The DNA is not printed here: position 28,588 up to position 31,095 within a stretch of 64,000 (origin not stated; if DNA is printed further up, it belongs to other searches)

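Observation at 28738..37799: Conserved-looking five-gene surface module of unknown mechanism: CBM-SBP giant + two permeases + NHL-TPR-Yip1 membrane protein + 735-aa anchored protein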

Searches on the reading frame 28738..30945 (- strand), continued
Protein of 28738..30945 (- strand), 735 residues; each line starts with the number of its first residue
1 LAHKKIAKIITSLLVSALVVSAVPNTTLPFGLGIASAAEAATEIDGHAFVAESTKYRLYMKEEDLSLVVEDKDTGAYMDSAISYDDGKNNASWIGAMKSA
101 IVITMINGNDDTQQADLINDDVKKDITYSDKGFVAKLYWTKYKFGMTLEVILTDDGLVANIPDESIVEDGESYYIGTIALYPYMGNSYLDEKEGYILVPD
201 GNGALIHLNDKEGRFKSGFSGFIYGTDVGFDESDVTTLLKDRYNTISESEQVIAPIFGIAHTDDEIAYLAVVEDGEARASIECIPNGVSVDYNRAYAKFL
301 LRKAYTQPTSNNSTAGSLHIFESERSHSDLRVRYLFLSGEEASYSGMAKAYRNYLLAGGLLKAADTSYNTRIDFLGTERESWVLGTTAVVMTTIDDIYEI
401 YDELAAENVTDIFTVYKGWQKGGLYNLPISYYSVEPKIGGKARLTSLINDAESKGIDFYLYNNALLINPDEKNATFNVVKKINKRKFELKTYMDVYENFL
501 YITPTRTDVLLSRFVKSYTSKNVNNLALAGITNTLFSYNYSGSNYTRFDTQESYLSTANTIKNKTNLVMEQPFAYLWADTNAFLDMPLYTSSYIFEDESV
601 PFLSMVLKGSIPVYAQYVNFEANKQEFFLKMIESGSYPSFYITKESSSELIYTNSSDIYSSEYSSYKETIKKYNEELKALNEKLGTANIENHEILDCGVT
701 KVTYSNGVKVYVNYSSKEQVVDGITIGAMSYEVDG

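Call 21: get_annotated_region(hit=H2, flank=12000)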
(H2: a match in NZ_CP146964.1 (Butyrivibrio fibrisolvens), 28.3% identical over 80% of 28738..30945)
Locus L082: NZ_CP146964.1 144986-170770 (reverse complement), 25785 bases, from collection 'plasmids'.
description: Butyrivibrio fibrisolvens strain D1 plasmid pNP243, complete sequence
organism: Butyrivibrio fibrisolvens (NCBI taxid 831)
taxonomy: Bacteria; Bacillota; Clostridia; Lachnospirales; Lachnospiraceae; Butyrivibrio; Butyrivibrio fibrisolvens
host: -; source: Bovinae,Bovine rumen; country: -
typing (MOB-suite, as given by PLSDB): non-mobilizable
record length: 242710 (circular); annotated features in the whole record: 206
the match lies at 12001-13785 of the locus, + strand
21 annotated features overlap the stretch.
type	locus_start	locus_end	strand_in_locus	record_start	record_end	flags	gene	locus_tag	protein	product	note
CDS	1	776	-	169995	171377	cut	-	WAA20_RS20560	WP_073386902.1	response regulator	GO:0000160 - phosphorelay signal transduction system [Evidence IEA]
CDS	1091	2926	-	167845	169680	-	-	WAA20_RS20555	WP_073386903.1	histidine kinase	GO:0000160 - phosphorelay signal transduction system [Evidence IEA]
CDS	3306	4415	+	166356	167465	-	-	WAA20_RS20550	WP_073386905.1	glycoside hydrolase family 43 protein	-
CDS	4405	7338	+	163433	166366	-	-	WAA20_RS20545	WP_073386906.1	extracellular solute-binding protein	-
CDS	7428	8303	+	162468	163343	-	-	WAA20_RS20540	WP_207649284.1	sugar ABC transporter permease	-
CDS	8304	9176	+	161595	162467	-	-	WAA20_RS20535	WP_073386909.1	carbohydrate ABC transporter permease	GO:0008643 - carbohydrate transport [Evidence IEA]; GO:0055085 - transmembrane transport [Evidence IEA]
CDS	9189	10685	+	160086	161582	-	-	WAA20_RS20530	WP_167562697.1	NHL repeat-containing protein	-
CDS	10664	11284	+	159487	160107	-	-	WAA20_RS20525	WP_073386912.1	YIP1 family protein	-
CDS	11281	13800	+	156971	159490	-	-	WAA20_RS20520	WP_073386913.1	DUF5696 domain-containing protein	-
CDS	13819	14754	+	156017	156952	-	-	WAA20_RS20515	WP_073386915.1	sugar ABC transporter permease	-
CDS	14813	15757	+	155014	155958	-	-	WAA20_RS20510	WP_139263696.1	carbohydrate ABC transporter permease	GO:0008643 - carbohydrate transport [Evidence IEA]; GO:0055085 - transmembrane transport [Evidence IEA]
CDS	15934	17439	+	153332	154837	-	-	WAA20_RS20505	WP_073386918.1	extracellular solute-binding protein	-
CDS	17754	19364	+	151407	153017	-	-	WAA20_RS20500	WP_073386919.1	extracellular solute-binding protein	-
CDS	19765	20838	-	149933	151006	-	-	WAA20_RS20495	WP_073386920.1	J domain-containing protein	-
CDS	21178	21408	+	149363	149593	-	-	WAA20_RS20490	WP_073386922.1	hypothetical protein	-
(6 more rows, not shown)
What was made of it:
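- The Butyrivibrio copy lies next to a histidine kinase and response regulator (call 21).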

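Call 22: predict_structure(alignment_id=A1)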
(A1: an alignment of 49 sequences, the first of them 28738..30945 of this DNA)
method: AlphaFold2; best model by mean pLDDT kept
length: 735 residues; sequences in the alignment: 49
mean_pLDDT: 70.3   pTM: 0.78
mean pLDDT of the five models: 70.3, 70.1, 64.2, 61.0, 60.7
residues with pLDDT >= 90: 179; 70-90: 266; 50-70: 108; < 50: 182
segments of 3 or more residues with pLDDT < 50: 1-8, 15-39, 188-190, 200-205, 210-251, 287-291, 305-325, 380-387, 465-502, 589-599, 647-659
pLDDT, mean of each block of 10 residues (from residue 1): 43 48 35 35 85 94 92 86 68 81 77 85 96 97 95 94 91 85 67 61 48 30 24 24 36 71 83 80 55 71 47 34 60 90 83 90 89 70 44 88 94 84 56 81 92 93 51 29 37 39 67 85 83 61 66 83 88 80 68 35 80 69 72 85 58 36 81 93 89 79 93 90 93 90
secondary structure, 60 per line:
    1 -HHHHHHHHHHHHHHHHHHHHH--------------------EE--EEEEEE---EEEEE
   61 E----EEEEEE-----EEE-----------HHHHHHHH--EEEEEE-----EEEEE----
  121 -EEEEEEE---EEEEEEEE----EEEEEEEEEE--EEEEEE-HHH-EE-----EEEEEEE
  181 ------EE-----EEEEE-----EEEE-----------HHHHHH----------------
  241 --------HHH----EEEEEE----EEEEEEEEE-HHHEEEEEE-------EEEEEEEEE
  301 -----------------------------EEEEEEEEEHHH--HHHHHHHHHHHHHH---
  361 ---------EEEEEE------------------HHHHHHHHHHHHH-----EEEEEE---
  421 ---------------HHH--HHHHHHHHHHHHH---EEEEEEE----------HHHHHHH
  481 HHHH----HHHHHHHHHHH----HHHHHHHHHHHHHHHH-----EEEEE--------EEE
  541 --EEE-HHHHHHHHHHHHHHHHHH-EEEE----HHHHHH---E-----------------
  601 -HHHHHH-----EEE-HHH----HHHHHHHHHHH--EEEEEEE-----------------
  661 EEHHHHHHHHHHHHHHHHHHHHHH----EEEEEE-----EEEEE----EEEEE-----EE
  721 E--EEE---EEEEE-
elements in order (helices of 4 or more, strands of 3 or more residues): H2-22 E47-52 E56-61 E66-71 E77-79 H91-98 E101-106 E112-116 E122-128 E132-139 E144-153 E156-161 E174-180 E194-198 E204-207 H219-224 E256-261 E266-274 E279-284 E292-300 E330-338 H344-357 E370-375 H394-406 E412-417 H441-453 E457-463 H474-484 H489-499 H504-519 E525-529 E538-540 E543-545 H547-564 E566-569 H574-579 H602-607 E613-615 H624-634 E637-643 H663-684 E689-694 E700-704 E709-713 E719-721 E724-726 E730-734
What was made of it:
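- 28738..30945 (-): DUF5696 protein (735 aa). It has an N-terminal signal/anchor and a three-domain GH129/GH101-like fold (beta-sandwich, (beta/alpha)8 barrel, beta-sandwich). The canonical nucleophile is replaced by Asn533. AF2 pTM 0.78 (call 22).
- On GH129: AF2 model with pTM 0.78 (call 22).
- The AF2 models are of medium confidence (pLDDT about 70), and the most conserved DUF5696 loops are modelled with low confidence (call 22).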

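Call 25: fold_search(model_id=the predicted structure, library=pdb)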
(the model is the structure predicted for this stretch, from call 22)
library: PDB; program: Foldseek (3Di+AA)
matches with E <= 10: 1040; with E <= 0.001: 190
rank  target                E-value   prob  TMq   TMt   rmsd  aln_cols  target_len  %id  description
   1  5opq_A                3.1e-28  1.00  0.62  0.68   7.0       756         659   13  A 3,6-anhydro-D-galactosidase produced by Zobellia galactanivorans. This is an exo-lytic enzyme that hydrolyzes termin (released 2017-11-29)
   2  5opq_D                3.3e-27  1.00  0.62  0.68   7.1       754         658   13  A 3,6-anhydro-D-galactosidase produced by Zobellia galactanivorans. This is an exo-lytic enzyme that hydrolyzes termin (released 2017-11-29)
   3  8rzk_A                3.3e-27  1.00  0.61  0.67   7.2       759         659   13  The Michaelis complex of ZgGH129 D486N from Zobellia galactanivorans with neo-b/k-oligo-carrageenan tetrasaccharide (b (released 2024-07-31)
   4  5wzq_B                2.9e-21  1.00  0.59  0.70   6.7       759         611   13  Alpha-N-acetylgalactosaminidase NagBb from Bifidobacterium bifidum - quadruple mutant (released 2017-06-07)
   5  5wzn_A                1.1e-20  1.00  0.60  0.70   6.9       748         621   14  Alpha-N-acetylgalactosaminidase NagBb from Bifidobacterium bifidum - GalNAc complex (released 2017-06-07)
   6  5wzq_A                1.3e-20  1.00  0.59  0.69   7.0       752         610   13  Alpha-N-acetylgalactosaminidase NagBb from Bifidobacterium bifidum - quadruple mutant (released 2017-06-07)
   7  5wzp_A                1.6e-20  1.00  0.58  0.69   6.8       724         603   13  Alpha-N-acetylgalactosaminidase NagBb from Bifidobacterium bifidum - ligand free (released 2017-06-07)
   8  5wzp_B                1.6e-20  1.00  0.59  0.70   7.0       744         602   13  Alpha-N-acetylgalactosaminidase NagBb from Bifidobacterium bifidum - ligand free (released 2017-06-07)
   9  5wzr_B                3.9e-20  1.00  0.58  0.67   7.3       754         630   13  Alpha-N-acetylgalactosaminidase NagBb from Bifidobacterium bifidum - Gal-NHAc-DNJ complex (released 2017-06-07)
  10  5wzn_B                4.3e-20  1.00  0.59  0.69   7.0       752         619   13  Alpha-N-acetylgalactosaminidase NagBb from Bifidobacterium bifidum - GalNAc complex (released 2017-06-07)
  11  5wzr_A                1.1e-19  1.00  0.58  0.67   7.1       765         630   13  Alpha-N-acetylgalactosaminidase NagBb from Bifidobacterium bifidum - Gal-NHAc-DNJ complex (released 2017-06-07)
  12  6qev_B                5.7e-15  1.00  0.45  0.28   9.6       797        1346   12  EngBF DARPin Fusion 4b B6 (released 2019-11-06)
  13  6qfk_A                2.1e-14  1.00  0.44  0.27  10.3       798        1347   12  EngBF DARPin Fusion 4b G10 (released 2019-11-06)
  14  5a59_A                3.5e-14  1.00  0.43  0.31   9.8       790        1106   11  The structure of GH101 E796Q mutant from Streptococcus pneumoniae TIGR4 in complex with T-antigen (released 2015-09-02)
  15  8a1a_A                3.6e-14  1.00  0.44  0.27   9.4       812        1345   12  Structure of a leucinostatin derivative determined by host lattice display : L1F11V1 construct (released 2022-12-07)
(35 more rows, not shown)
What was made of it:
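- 28738..30945 (-): Foldseek top hits are GH129 5opq/8rzk at E 3e-28 (TM 0.62/0.68) and NagBb at E 3e-21, then GH101, GH97, GH36 and GH31 (call 25).
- On GH129: The top 11 Foldseek PDB hits are all GH129, with E from 3e-28 to 1e-19 (call 25).
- Closest known: Glycoside hydrolase family 129. Same: Foldseek gives E 3e-28 and TM 0.62-0.70 (call 25).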

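Call 27: search_solved_structures(query=A1, max_evalue=10, show_alignments=5)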
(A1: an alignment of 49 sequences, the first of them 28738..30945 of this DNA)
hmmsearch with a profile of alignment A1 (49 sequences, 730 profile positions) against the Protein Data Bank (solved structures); distinct sequences matched with E-value up to 10: 1.
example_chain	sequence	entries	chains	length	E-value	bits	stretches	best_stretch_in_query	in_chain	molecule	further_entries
4c2m_K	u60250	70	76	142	0.061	14.7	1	298-343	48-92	DNA-DIRECTED RNA POLYMERASES I AND III SUBUNIT RPAC2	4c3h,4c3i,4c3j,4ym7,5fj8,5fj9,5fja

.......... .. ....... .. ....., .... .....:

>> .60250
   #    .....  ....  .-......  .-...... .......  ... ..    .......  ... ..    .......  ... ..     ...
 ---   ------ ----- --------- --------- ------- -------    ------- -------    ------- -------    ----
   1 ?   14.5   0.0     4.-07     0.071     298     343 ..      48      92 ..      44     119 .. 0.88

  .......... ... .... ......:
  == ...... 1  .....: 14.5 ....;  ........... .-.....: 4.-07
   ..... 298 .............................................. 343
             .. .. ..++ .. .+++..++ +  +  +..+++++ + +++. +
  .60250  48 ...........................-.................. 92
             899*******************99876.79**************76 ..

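Call 28: search_protein_representatives(alignment_id=A1)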
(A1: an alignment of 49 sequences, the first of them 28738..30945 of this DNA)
Query: 49 sequences, 730 profile positions. Proteins with E-value up to 0.001 (for the whole library): 4829; up to 1e-10: 4004; up to 1e-30: 2778. The best 150 are listed.
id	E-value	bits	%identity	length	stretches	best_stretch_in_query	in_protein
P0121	1.4e-240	816.9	-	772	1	30-728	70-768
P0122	3.0e-240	815.8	-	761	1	41-729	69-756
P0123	4.0e-216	736.0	-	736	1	13-728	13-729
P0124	2.3e-209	713.7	-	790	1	34-729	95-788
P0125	7.0e-209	712.1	-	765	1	35-729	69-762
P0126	3.8e-196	670.0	-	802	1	25-729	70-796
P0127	4.6e-193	659.8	-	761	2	167-727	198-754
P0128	1.6e-190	651.4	-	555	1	37-507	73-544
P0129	3.6e-187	640.3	-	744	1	30-726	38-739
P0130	6.4e-187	639.5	-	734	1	36-726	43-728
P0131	6.5e-185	632.9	-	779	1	28-729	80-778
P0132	2.0e-181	621.3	-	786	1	26-729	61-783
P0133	8.1e-181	619.3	-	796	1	28-729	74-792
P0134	9.7e-179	612.4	-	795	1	28-729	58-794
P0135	4.8e-177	606.8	-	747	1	43-728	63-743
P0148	1.1e-158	546.1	-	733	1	7-728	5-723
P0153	9.5e-154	529.8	-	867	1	28-729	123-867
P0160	5.3e-144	497.6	-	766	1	44-728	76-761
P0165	3.5e-137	475.0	-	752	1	42-723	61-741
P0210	4.9e-105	368.8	-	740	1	34-728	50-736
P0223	9.9e-100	351.2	-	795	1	42-723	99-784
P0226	6.6e-98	345.2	-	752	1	29-728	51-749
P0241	3.0e-93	329.8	-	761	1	25-728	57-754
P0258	2.3e-89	316.9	-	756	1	31-728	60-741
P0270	1.3e-87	311.2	-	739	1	34-728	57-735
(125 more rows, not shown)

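Call 35: search_dna_similar(query=L081:9650-11809:+, collection=plasmids, mode=protein, max_evalue=0.00001, max_rows=30)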
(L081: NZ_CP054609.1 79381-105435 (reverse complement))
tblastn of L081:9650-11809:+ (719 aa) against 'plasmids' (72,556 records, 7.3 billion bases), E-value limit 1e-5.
Records with a match: 19; places in all: 42; records where one place covers at least 80% of the query: 1.
Best place of each record, by identity: >=99% 1; <60% 18.
By first word of the organism name: Rhodococcus 4; Mycobacterium 3; Paenibacillus 2; Methanosarcina 2; Butyrivibrio 1; Candidatus 1; Bacillus 1; Brevibacillus 1; Hymenobacter 1; Priestia 1; and 2 more.
By predicted mobility (MOB-suite, as given by PLSDB): non-mobilizable 15; mobilizable 4.
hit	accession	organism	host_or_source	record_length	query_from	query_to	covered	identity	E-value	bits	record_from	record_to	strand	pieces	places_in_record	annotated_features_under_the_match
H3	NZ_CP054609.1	Paenibacillus cellulosilyticus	cell culture,soil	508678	1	719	100%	99.9%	0e+0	1250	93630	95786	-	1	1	YIP1 family protein | DUF5696 domain-containing protein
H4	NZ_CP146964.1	Butyrivibrio fibrisolvens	Bovinae,Bovine rumen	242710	85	673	78%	31.4%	3e-61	263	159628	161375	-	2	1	NHL repeat-containing protein | YIP1 family protein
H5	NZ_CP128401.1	Candidatus Chlorohelix allophototropha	Single colony of Candidatus Chlorohelix ...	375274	85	393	43%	28.9%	1e-12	146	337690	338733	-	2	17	6-bladed beta-propeller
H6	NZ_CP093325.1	Bacillus sp. N5-665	whole organism,peat soil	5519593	88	391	42%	26.6%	6e-7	61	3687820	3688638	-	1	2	none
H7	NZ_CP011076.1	Brevibacillus laterosporus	Oryza sativa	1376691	85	391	43%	26.0%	6e-7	121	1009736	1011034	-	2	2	none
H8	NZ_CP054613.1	Paenibacillus cellulosilyticus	cell culture,soil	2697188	85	380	41%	24.9%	2e-7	63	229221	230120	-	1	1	none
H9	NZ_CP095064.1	Hymenobacter volaticus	single cell,air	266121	87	345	36%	27.2%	1e-6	60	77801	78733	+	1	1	none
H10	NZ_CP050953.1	Rhodococcus sp. DMU1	cell culture,activated sludge in our lab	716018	84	229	20%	31.3%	6e-6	58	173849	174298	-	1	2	SMP-30/gluconolactonase/LRE family protein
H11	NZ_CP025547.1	Mycobacterium paragordonae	Homo sapiens,cultured bacteria,sputum ...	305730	85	196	16%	40.2%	7e-8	64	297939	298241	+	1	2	serine/threonine-protein kinase PknD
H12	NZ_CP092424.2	Mycobacterium lentiflavum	-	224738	83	202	17%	35.8%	6e-10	71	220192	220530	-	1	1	NHL repeat-containing protein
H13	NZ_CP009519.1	Methanosarcina vacuolata Z-761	-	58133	89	229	20%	29.9%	8e-6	57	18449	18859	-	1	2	PKD domain-containing protein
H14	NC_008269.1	Rhodococcus jostii RHA1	-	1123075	85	203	17%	34.7%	1e-6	60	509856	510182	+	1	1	record has no annotation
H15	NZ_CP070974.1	Mycobacterium gordonae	Homo sapiens,skin biopsy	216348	83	196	16%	34.5%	6e-6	58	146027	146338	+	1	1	serine/threonine-protein kinase PknD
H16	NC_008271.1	Rhodococcus jostii RHA1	-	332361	85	199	16%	33.9%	5e-6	58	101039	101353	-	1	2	serine/threonine-protein kinase PknD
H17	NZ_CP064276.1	Priestia megaterium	cell culture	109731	85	199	16%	33.9%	3e-7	62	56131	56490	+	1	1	peptidyl-alpha-hydroxyglycine alpha-amidating lyase family protein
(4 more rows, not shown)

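Call 36: search_dna_similar(query=L081:11806-14079:+, collection=plasmids, mode=protein, max_evalue=0.001, max_rows=30)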
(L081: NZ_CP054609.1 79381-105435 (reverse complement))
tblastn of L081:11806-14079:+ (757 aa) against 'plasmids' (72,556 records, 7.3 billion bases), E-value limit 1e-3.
Records with a match: 2; places in all: 2; records where one place covers at least 80% of the query: 1.
Best place of each record, by identity: >=99% 1; <60% 1.
By first word of the organism name: Paenibacillus 1; Butyrivibrio 1.
By predicted mobility (MOB-suite, as given by PLSDB): non-mobilizable 2.
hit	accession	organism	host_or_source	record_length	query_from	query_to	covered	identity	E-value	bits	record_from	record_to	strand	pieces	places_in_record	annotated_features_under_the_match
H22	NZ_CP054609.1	Paenibacillus cellulosilyticus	cell culture,soil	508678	1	757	100%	100.0%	0e+0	1529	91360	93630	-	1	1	DUF5696 domain-containing protein | YIP1 family protein | sugar ABC transporter permease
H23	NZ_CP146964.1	Butyrivibrio fibrisolvens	Bovinae,Bovine rumen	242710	171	752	77%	27.2%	4e-50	198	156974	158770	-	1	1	DUF5696 domain-containing protein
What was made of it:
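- Tried and rejected: The Paenibacillus DUF5696 query found no further plasmid copies (call 36).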
